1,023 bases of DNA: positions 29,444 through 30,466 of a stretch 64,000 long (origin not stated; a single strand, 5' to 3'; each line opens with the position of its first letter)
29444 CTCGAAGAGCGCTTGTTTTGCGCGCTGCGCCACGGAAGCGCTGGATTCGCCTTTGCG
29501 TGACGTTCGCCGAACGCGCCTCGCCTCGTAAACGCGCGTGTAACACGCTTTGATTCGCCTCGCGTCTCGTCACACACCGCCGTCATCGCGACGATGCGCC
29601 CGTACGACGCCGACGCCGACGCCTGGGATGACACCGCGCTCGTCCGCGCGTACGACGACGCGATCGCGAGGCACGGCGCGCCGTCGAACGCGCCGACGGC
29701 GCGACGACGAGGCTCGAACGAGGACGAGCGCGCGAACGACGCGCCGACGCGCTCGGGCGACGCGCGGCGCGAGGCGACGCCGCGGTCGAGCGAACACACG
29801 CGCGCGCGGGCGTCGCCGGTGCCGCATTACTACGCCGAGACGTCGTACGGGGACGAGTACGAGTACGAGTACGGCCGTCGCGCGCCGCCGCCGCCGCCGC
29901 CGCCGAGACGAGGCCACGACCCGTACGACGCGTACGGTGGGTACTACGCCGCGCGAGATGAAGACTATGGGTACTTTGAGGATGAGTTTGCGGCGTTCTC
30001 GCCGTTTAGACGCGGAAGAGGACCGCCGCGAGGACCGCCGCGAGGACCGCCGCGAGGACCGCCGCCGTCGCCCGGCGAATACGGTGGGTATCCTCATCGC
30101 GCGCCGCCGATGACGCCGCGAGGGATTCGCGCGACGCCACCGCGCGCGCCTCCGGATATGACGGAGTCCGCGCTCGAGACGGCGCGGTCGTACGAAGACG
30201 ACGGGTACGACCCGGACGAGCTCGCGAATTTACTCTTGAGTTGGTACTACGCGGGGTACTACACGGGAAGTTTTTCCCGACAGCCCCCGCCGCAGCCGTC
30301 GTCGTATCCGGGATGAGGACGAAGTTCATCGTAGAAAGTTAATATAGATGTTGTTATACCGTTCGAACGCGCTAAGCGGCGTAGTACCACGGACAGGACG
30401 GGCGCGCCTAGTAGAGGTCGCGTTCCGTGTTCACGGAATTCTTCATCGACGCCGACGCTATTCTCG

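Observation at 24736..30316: SmD1 gene lies 4.3 kb from a Tudor-less SMN-like gene, with PRP22 nearby: a spliceosomal snRNP assembly/splicing neighbourhood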

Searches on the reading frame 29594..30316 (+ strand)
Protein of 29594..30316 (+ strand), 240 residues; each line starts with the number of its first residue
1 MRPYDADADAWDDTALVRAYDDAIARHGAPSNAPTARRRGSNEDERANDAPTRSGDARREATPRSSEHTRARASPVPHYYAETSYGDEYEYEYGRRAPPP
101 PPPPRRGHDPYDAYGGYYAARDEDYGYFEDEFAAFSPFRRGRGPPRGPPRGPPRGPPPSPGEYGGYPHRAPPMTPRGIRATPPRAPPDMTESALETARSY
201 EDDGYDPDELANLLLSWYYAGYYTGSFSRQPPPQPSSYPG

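Call 3: search_protein_families(library=pfam, proteins=[window:29594-30316:+], max_evalue=1)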
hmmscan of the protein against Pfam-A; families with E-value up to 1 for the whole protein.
window:29594-30316:+ (240 aa): 2 families
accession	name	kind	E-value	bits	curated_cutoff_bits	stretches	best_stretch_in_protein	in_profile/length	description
PF20636.2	SMN_G2-BD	-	3.8e-08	33.1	22.2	1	5-27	2-24/29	Survival Motor Neuron, Gemin2-binding domain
PF03747.19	ADP_ribosyl_GH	-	0.0021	18.2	26.2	1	163-224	28-86/287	ADP-ribosylglycohydrolase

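Call 5: find_homologous_proteins(query=window:29594-30313:+, max_evalue=0.01)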
Query window:29594-30313:+ (240 aa): 22 proteins with E <= 0.01 among 8000 candidates.
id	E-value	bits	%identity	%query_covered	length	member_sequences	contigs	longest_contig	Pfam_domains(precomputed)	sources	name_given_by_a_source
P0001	1.6e-144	499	97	100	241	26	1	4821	PF20636.3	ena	-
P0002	8.6e-57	211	56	90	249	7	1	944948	PF20636.3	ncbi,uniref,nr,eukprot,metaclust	ncbi:unnamed product [Ostreococcus tauri]|uniref:Unnamed product n=2 Tax=Ostreococcus tauri TaxID=70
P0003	1.7e-55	207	51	87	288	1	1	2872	-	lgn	-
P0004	2.1e-48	183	53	94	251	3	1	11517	PF20636.3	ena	-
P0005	2.9e-48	183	54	90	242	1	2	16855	PF20636.3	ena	-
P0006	1.6e-43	167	94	33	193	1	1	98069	PF20636.3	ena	-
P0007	2.4e-40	157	47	90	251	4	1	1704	PF20636.3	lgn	-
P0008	4.7e-38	149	45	90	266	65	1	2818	PF20636.3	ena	-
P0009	2.7e-37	147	47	90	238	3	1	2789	PF20636.3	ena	-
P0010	3.5e-36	143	47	93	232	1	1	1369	PF20636.3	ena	-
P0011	3.4e-35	140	46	90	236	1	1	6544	PF20636.3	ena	-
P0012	6.5e-35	139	62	50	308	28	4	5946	PF20636.3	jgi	jgi:hypothetical protein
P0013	9.0e-35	139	45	93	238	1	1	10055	PF20636.3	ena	-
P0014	1.8e-34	138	45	90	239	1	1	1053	PF20636.3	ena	-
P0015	1.9e-33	134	45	90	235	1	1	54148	PF20636.3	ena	-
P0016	4.7e-31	127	90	9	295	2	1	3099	PF20636.3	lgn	-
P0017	3.2e-29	121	53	52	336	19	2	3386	PF20636.3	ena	-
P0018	5.3e-27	113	42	94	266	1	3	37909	PF20636.3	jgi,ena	-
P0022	7.2e-3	34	53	13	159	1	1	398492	PF20636.3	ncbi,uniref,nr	ncbi:hypothetical protein B0A48_14945 [Cryoendolithus antarcticus]|uniref:Survival Motor Neuron Gemi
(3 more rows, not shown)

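Call 6: search_solved_structures(query=window:29594-30313:+, max_evalue=10, show_alignments=4)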
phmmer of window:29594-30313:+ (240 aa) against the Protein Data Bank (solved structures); distinct sequences matched with E-value up to 10: 6.
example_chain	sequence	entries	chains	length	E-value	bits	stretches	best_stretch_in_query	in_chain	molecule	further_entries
7bb3_A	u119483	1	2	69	0.00064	22.7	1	198-226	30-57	Survival motor neuron-like protein 1,Survival motor neuron-like protein 1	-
5xjl_M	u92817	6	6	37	0.0014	21.6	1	6-26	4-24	Survival motor neuron protein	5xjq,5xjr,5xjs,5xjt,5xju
2leh_B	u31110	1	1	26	0.0016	21.4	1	6-26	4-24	Survival motor neuron protein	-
4rg5_A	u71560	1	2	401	0.16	14.9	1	205-226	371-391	Maltose-binding periplasmic protein, Survival Motor Neuron protein chimera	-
4v98_AM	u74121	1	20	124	0.17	14.8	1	6-92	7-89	LD23602p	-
2cwc_A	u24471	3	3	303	1.5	11.7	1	158-224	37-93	ADP-ribosylglycohydrolase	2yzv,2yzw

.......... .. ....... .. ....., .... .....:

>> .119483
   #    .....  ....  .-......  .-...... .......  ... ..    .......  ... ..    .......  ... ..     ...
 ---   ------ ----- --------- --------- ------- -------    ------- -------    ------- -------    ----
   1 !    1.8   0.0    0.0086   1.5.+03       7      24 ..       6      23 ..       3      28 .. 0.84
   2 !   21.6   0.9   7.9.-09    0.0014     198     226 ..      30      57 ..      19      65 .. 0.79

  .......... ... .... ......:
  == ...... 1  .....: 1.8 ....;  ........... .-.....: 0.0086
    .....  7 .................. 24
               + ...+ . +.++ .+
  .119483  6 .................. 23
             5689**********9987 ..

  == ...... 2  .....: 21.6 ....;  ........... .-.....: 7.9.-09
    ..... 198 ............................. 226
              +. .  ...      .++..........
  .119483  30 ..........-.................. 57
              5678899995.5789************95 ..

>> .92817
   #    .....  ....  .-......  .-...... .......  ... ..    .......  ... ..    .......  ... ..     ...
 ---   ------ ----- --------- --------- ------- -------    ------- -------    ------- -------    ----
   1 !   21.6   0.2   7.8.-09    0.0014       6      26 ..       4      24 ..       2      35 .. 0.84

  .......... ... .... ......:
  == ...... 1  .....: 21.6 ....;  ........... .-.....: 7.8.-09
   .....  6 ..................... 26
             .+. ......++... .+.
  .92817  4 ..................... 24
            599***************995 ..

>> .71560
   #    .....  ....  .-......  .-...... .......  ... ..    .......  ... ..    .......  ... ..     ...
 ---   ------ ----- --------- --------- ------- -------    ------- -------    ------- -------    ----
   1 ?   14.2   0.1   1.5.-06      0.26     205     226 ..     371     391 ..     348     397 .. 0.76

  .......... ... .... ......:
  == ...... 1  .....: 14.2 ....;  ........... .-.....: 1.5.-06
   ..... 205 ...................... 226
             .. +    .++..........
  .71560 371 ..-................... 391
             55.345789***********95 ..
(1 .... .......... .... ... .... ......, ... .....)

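Call 8: find_encoding_contigs(protein=P0002, flank=10000, max_places=3)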
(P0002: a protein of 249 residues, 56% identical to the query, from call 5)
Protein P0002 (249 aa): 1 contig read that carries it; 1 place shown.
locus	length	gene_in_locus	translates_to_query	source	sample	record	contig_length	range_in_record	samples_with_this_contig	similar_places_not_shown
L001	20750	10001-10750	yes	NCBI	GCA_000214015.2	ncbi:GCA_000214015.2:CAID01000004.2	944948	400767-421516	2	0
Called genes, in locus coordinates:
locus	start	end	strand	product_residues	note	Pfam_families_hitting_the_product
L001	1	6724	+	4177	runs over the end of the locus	PF00036:EF-hand_1 (faint), PF13405:EF-hand_6 (faint), PF13499:EF-hand_7 (faint)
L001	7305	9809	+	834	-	PF00023:Ank (faint), PF13606:Ank_3 (faint), PF13857:Ank_5 (faint), PF13637:Ank_4 (faint), PF12796:Ank_2, PF00632:HECT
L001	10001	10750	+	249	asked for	PF20636:SMN_G2-BD (weak)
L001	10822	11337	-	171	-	-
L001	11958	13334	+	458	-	PF00781:DAGK_cat, PF00609:DAGK_acc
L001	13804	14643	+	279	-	PF00226:DnaJ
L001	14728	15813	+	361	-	PF07683:CobW_C (faint)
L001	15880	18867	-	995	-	PF01842:ACT (weak), PF24914:ACR10_N (weak), PF00027:cNMP_binding, PF00069:Pkinase, PF07714:PK_Tyr_Ser-Thr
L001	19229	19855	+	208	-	-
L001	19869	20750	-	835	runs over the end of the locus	PF03407:Nucleotid_trans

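Call 9: list_cluster_members(proteins=[window:29594-30313:+, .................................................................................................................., window:26504-29500:+, window:30408-30911:-, window:21002-24391:+])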
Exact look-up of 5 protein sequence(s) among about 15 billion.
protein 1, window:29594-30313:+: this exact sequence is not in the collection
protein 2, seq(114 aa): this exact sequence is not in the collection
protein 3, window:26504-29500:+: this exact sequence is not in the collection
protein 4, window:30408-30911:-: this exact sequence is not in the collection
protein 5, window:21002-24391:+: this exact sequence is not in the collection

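Call 13: find_encoding_contigs(protein=P0006, flank=10000, max_places=2)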
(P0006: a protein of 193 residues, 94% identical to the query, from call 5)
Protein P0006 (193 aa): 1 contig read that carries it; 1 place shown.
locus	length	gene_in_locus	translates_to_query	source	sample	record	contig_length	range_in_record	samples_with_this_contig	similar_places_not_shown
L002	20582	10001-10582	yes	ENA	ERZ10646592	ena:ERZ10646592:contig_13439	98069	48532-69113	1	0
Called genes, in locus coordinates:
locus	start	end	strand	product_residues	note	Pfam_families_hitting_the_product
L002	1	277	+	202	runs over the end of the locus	PF05008:V-SNARE, PF03908:Sec20 (weak), PF12352:V-SNARE_C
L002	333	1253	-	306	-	-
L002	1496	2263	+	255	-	-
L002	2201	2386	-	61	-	-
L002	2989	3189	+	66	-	-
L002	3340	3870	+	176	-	-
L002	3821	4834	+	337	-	-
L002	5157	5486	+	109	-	-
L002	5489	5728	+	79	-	-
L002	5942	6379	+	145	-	PF04212:MIT (weak)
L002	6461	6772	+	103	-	-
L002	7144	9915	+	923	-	-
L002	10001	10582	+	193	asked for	PF20636:SMN_G2-BD (weak)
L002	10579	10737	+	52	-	-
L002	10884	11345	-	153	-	-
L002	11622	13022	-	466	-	-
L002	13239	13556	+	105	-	-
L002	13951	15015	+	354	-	PF00781:DAGK_cat (faint), PF00609:DAGK_acc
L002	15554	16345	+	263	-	PF00226:DnaJ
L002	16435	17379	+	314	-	PF07683:CobW_C (weak)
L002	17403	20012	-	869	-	PF00027:cNMP_binding, PF00069:Pkinase, PF07714:PK_Tyr_Ser-Thr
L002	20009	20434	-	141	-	PF24914:ACR10_N (weak), PF01842:ACT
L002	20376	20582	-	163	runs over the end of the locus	-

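Call 14: find_encoding_contigs(protein=P0015, flank=10000, max_places=2)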
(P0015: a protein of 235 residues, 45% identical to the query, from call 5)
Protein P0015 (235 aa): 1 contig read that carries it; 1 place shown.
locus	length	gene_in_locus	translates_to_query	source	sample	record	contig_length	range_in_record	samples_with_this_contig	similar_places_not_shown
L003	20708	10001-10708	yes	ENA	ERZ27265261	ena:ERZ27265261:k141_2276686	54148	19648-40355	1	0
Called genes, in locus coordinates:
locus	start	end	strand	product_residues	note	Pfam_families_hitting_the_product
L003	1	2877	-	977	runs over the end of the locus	PF22669:Exo_endo_phos2, PF21310:OCRL-like_ASH (weak)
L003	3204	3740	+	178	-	PF05008:V-SNARE, PF03908:Sec20 (weak), PF12352:V-SNARE_C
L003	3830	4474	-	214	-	-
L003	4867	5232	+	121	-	-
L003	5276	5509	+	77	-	-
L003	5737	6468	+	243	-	-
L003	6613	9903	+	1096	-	PF13637:Ank_4 (faint), PF13606:Ank_3 (faint), PF12796:Ank_2, PF00023:Ank (weak), PF13857:Ank_5 (weak), PF00632:HECT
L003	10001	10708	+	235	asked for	PF20636:SMN_G2-BD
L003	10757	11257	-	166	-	-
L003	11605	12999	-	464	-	-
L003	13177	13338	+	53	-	-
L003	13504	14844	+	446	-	PF00781:DAGK_cat, PF00609:DAGK_acc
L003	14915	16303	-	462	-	PF01266:DAO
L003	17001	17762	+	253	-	PF00226:DnaJ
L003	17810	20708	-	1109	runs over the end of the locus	PF24914:ACR10_N (faint), PF01842:ACT (faint), PF00027:cNMP_binding, PF00069:Pkinase, PF07714:PK_Tyr_Ser-Thr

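Call 15: find_encoding_contigs(protein=P0018, flank=10000, max_places=3)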
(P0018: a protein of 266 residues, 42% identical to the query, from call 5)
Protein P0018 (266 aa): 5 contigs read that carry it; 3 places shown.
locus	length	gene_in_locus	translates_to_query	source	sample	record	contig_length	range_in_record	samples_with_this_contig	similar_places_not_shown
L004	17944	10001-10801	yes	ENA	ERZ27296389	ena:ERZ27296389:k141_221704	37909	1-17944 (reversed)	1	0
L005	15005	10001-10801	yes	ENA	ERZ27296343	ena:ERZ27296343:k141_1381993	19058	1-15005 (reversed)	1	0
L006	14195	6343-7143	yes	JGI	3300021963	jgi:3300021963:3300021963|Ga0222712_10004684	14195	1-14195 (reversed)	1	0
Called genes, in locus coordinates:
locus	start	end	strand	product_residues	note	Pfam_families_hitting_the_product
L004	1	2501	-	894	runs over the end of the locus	PF22669:Exo_endo_phos2, PF21310:OCRL-like_ASH, PF22544:HYDIN_VesB_CFA65-like_Ig (weak), PF00620:RhoGAP (faint)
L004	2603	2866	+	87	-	-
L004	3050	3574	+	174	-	PF05008:V-SNARE (weak), PF03908:Sec20 (weak), PF12352:V-SNARE_C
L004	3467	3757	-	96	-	-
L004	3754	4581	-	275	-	-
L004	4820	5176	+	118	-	-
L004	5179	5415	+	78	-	-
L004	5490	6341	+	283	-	-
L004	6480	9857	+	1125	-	-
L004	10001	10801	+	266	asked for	PF20636:SMN_G2-BD (weak)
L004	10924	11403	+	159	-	-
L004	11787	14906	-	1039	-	-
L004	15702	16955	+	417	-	PF00781:DAGK_cat, PF00609:DAGK_acc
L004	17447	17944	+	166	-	?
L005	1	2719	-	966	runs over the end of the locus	PF22669:Exo_endo_phos2, PF22544:HYDIN_VesB_CFA65-like_Ig (weak), PF21310:OCRL-like_ASH, PF00620:RhoGAP (faint)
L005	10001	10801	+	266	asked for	PF20636:SMN_G2-BD (weak)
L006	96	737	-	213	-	-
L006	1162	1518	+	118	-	-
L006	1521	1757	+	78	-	-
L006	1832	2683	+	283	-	-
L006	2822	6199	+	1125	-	-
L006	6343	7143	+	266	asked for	PF20636:SMN_G2-BD (weak)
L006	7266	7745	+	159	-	-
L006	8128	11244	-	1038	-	-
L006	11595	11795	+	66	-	-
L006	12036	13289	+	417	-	PF00781:DAGK_cat, PF00609:DAGK_acc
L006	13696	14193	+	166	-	?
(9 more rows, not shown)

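Call 30: search_protein_families(library=pfam, proteins=[P0012, P0017, P0018], max_evalue=10)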
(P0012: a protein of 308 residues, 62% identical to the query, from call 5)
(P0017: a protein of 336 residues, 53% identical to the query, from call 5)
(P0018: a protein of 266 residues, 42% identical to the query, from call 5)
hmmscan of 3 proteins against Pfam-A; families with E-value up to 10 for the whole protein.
P0012 (308 aa): 1 family
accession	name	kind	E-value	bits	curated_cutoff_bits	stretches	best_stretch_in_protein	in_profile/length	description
PF20636.2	SMN_G2-BD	-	6.5e-10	38.8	22.2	1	34-55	4-25/29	Survival Motor Neuron, Gemin2-binding domain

P0017 (336 aa): 2 families
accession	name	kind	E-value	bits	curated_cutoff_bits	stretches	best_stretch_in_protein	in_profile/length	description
PF20636.2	SMN_G2-BD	-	1.2e-10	41.1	22.2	1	87-109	2-24/29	Survival Motor Neuron, Gemin2-binding domain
PF20635.2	SMN_YG-box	-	0.016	15.4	21.3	1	272-326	6-52/71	Survival Motor Neuron, YG-box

P0018 (266 aa): 2 families
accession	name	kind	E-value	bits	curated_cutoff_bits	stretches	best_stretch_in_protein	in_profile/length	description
PF20636.2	SMN_G2-BD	-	2.4e-06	27.4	22.2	1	21-41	4-24/29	Survival Motor Neuron, Gemin2-binding domain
PF20635.2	SMN_YG-box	-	0.45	10.8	21.3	1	233-258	27-52/71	Survival Motor Neuron, YG-box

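Call 33: predict_structure(alignment_id=A3)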
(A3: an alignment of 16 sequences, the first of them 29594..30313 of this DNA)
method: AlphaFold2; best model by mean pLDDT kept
length: 240 residues; sequences in the alignment: 16
mean_pLDDT: 57.8   pTM: 0.24
mean pLDDT of the five models: 57.8, 57.6, 57.1, 53.2, 52.6
residues with pLDDT >= 90: 29; 70-90: 24; 50-70: 83; < 50: 104
segments of 3 or more residues with pLDDT < 50: 1-6, 31-34, 36-50, 52-62, 64-74, 78-94, 143-146, 148-151, 158-169, 172-174, 176-179, 233-238
pLDDT, mean of each block of 10 residues (from residue 1): 50 73 69 43 38 39 40 48 42 51 61 54 54 57 50 50 45 50 77 93 95 92 68 48
secondary structure, 60 per line:
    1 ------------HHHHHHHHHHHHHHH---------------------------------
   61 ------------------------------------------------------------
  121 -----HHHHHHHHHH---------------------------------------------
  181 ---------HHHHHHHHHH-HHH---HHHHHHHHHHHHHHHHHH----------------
elements in order: H13-27 H126-135 H190-199 H207-224

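Call 36: search_protein_representatives(alignment_id=A3)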
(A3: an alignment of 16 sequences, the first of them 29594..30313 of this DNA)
Query: 16 sequences, 251 profile positions. Proteins with E-value up to 0.001 (for the whole library): 211; up to 1e-10: 7; up to 1e-30: 3. The best 150 are listed.
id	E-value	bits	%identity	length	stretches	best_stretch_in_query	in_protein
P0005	1.2e-84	301.2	-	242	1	6-249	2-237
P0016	8.0e-77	275.5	-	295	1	6-249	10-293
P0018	9.1e-71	255.7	-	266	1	6-246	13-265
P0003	2.8e-23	100.1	-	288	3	200-239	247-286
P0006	2.8e-18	83.7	-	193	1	8-113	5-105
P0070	7.8e-12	62.6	-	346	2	87-246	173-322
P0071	2.3e-11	61.1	-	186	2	11-128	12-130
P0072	1.3e-10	58.6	-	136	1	47-166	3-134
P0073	2.4e-10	57.8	-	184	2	10-126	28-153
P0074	2.7e-10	57.6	-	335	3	12-86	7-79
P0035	1.4e-09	55.3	-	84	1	10-67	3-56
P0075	2.3e-09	54.5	-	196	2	216-240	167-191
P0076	2.9e-09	54.2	-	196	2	221-248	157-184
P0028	3.3e-09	54.0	-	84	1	192-246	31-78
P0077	3.4e-09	54.0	-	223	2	219-248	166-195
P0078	3.8e-09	53.8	-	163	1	169-243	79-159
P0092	5.3e-07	46.8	-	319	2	13-186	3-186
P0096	7.4e-07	46.3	-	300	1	218-246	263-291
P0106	1.3e-06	45.6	-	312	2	13-153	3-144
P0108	1.5e-06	45.3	-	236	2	13-133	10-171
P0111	2.2e-06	44.7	-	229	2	11-128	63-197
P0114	2.7e-06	44.5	-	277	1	10-240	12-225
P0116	3.0e-06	44.3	-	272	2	13-149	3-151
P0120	5.4e-06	43.5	-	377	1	12-246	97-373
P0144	2.0e-05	41.6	-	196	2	221-239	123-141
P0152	2.6e-05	41.3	-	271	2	12-109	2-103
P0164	4.2e-05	40.6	-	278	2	190-242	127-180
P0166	4.7e-05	40.4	-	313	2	12-109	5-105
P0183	8.9e-05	39.5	-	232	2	16-139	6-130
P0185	9.1e-05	39.5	-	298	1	12-240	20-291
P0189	9.6e-05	39.4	-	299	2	12-139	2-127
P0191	9.8e-05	39.3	-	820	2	218-244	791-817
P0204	1.5e-04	38.8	-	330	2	12-143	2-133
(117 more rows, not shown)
